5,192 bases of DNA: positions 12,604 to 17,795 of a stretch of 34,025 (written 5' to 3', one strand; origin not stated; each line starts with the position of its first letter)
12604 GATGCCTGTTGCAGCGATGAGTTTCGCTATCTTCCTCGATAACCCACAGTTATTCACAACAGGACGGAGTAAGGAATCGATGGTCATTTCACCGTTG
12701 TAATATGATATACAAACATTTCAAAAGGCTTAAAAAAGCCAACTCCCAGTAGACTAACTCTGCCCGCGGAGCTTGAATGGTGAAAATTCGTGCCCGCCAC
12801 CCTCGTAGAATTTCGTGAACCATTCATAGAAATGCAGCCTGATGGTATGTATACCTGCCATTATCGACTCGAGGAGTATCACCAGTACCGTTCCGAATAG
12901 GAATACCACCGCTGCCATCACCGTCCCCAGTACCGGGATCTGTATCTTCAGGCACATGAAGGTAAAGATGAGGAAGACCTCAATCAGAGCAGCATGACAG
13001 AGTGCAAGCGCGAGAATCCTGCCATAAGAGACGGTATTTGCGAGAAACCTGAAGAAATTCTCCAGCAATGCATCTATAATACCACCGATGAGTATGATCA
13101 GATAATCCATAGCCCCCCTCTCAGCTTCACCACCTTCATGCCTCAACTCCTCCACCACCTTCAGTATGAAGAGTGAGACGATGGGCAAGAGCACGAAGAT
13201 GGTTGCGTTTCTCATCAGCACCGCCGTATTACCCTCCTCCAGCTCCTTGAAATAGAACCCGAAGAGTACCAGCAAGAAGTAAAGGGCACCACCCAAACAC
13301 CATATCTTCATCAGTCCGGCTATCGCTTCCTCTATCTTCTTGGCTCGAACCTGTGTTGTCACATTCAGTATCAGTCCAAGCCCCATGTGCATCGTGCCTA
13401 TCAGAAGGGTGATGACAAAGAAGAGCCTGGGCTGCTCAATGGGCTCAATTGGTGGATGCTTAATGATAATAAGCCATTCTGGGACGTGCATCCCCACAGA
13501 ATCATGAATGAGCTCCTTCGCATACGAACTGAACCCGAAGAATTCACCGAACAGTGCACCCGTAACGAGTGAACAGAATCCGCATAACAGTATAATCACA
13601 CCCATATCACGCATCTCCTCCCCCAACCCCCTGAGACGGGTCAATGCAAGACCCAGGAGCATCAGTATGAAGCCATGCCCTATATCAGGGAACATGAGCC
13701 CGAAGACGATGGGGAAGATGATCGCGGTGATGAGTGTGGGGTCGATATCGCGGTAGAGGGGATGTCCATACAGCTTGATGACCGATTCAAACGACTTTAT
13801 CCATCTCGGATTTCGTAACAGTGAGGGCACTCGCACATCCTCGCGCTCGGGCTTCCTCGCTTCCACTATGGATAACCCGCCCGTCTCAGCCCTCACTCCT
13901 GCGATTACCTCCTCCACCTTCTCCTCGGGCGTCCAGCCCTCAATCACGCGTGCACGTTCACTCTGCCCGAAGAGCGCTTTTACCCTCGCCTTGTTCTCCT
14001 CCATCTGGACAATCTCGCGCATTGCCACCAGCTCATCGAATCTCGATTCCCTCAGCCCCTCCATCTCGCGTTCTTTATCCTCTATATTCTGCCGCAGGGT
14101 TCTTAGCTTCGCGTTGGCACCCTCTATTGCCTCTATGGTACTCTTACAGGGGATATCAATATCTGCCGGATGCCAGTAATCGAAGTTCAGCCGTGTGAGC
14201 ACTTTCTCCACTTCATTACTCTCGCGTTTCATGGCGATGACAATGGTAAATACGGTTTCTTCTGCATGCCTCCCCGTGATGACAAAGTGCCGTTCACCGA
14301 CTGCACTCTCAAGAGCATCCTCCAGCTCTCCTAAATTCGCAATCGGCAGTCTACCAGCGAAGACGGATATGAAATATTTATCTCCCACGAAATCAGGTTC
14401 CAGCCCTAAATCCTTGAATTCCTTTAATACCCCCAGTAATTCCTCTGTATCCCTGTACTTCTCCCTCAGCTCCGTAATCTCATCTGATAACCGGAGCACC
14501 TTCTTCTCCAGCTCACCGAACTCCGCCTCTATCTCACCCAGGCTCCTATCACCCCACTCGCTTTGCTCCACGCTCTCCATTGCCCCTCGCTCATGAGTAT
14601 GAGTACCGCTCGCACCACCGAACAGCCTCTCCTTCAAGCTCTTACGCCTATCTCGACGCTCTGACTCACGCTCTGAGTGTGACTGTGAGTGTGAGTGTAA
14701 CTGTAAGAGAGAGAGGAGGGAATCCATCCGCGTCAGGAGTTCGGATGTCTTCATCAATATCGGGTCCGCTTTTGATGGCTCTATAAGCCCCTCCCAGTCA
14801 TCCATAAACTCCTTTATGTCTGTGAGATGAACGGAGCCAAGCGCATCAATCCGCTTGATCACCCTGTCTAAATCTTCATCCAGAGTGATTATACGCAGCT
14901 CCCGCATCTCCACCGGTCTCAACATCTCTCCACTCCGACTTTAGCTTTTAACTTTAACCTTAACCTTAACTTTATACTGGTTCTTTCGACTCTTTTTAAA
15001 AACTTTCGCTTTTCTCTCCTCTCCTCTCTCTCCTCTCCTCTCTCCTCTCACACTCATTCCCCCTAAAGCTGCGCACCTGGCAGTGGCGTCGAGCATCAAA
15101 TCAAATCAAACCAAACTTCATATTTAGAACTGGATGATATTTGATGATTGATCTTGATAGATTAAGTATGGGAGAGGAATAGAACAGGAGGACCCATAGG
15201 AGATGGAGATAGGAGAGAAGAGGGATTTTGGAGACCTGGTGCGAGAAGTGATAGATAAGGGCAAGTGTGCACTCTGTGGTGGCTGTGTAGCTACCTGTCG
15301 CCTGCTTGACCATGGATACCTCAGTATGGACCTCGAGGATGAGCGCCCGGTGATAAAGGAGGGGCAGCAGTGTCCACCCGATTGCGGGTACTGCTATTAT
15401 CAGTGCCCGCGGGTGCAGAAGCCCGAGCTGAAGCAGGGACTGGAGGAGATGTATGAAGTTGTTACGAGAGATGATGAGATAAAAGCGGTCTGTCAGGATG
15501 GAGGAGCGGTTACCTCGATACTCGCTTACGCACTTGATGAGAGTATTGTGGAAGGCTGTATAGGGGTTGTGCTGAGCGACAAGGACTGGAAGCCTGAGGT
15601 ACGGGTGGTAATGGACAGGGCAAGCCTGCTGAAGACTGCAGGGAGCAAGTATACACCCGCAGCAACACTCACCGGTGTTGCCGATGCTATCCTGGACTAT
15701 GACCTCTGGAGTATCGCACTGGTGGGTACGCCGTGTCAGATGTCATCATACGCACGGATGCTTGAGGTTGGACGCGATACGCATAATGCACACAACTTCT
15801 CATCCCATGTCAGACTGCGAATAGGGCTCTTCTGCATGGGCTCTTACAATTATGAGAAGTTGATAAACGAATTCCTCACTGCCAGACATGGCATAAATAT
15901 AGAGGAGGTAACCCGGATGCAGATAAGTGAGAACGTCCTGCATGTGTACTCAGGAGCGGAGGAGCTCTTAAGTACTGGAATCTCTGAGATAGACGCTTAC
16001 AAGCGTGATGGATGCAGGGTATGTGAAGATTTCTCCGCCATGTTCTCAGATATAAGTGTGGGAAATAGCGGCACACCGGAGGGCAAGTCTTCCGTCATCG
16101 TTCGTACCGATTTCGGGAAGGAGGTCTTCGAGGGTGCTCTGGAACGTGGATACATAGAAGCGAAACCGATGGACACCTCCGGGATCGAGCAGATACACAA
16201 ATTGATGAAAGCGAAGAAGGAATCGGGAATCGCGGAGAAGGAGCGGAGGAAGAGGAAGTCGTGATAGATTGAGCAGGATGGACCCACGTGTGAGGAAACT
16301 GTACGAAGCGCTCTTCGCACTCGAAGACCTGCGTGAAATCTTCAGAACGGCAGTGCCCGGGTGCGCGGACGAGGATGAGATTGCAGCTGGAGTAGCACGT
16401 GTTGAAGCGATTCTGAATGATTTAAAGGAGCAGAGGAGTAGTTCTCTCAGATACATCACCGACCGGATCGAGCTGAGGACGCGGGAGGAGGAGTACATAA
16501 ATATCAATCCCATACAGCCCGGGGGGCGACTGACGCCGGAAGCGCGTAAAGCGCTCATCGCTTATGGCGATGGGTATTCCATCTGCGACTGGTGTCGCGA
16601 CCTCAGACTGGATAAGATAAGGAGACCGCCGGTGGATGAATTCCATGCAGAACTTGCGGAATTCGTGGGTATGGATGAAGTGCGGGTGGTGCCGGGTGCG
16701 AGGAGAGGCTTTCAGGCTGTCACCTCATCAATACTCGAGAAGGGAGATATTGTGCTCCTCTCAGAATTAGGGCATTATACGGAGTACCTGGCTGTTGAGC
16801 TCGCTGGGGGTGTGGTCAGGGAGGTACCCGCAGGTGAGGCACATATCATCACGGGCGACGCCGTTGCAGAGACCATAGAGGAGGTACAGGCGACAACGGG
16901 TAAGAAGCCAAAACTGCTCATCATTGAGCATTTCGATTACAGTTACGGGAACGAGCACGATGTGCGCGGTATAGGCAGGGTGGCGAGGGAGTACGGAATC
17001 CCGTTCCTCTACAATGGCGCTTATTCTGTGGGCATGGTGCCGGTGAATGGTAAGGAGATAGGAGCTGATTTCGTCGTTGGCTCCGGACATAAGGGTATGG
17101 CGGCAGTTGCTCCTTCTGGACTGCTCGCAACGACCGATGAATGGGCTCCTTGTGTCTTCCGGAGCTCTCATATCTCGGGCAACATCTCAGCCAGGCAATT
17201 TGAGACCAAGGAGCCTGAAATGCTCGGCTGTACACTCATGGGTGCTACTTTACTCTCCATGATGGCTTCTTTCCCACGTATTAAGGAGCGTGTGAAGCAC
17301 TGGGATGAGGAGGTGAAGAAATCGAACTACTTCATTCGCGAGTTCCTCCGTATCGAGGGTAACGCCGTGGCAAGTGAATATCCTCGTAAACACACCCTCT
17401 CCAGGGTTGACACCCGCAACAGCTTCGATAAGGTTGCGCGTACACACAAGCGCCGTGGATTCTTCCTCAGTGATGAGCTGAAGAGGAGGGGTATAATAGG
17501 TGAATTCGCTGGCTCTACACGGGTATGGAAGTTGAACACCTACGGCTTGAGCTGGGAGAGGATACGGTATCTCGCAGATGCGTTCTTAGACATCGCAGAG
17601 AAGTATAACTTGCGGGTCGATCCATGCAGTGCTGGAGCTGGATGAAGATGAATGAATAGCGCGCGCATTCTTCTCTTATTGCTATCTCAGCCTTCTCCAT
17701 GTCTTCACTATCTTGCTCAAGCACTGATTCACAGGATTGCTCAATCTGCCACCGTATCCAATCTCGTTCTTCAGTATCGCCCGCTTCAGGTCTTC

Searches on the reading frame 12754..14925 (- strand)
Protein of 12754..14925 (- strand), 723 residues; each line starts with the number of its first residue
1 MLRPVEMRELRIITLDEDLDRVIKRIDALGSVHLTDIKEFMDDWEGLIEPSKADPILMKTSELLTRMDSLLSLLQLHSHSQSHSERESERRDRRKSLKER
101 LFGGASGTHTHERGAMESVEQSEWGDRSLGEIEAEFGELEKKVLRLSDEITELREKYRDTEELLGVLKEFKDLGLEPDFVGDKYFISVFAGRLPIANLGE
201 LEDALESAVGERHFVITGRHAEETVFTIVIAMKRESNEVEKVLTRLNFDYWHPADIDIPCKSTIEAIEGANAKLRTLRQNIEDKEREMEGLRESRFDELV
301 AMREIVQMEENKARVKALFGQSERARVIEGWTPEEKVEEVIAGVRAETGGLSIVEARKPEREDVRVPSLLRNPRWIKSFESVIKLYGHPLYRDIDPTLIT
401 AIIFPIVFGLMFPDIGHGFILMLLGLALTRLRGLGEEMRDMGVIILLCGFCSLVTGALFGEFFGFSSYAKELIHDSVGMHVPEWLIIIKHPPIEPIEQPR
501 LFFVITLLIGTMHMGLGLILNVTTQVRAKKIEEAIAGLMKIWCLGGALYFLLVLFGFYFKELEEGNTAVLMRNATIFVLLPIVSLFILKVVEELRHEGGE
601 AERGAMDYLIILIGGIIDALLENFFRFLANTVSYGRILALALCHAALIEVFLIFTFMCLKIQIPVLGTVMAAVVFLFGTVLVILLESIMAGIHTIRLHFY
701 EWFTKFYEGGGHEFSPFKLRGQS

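Call 95: search_protein_families(library=pfam, proteins=[window:12754-14925:-], max_evalue=0.00001)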
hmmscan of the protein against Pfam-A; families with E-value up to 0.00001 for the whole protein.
window:12754-14925:- (723 aa): 1 family
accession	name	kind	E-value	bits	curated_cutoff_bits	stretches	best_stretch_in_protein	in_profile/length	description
PF01496.24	V_ATPase_I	-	1.5e-45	156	30.7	2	217-466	201-460/815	V-type ATPase 116kDa subunit family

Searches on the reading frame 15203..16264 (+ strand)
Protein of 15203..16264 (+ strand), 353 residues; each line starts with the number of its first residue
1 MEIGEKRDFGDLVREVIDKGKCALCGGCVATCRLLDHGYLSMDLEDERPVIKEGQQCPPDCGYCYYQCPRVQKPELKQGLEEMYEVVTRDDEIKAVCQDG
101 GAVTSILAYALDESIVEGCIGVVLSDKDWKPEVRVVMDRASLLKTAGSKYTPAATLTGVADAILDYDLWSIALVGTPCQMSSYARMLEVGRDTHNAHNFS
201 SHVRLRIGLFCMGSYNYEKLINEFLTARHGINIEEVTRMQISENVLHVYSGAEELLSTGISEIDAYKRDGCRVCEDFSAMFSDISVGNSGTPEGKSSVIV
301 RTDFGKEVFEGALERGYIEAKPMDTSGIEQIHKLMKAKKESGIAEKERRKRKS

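Call 95: search_protein_families(library=pfam, proteins=[window:15203-16264:+], max_evalue=0.00001)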
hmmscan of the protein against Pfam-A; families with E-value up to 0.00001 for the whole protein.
window:15203-16264:+ (353 aa): 2 families
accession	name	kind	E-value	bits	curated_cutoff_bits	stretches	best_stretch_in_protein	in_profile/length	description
PF04432.18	FrhB_FdhB_C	-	3.6e-36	124.7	23.3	1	170-324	3-148/150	Coenzyme F420 hydrogenase/dehydrogenase, beta subunit C terminus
PF04422.18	FrhB_FdhB_N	-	7.7e-19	68.1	22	1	83-156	1-74/78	Coenzyme F420 hydrogenase/dehydrogenase, beta subunit N-term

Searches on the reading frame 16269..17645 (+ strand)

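Call 95: search_protein_families(library=pfam, proteins=[window:16269-17645:+], max_evalue=0.00001)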
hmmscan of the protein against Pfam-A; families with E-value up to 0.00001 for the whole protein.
window:16269-17645:+ (458 aa): 2 families
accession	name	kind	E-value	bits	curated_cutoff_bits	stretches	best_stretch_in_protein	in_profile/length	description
PF05889.19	SepSecS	-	2.6e-16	59.8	21.1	1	169-411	111-341/389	O-phosphoseryl-tRNA(Sec) selenium transferase, SepSecS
PF00266.25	Aminotran_5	-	4.3e-14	52.7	21.5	1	123-284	46-209/371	Aminotransferase class-V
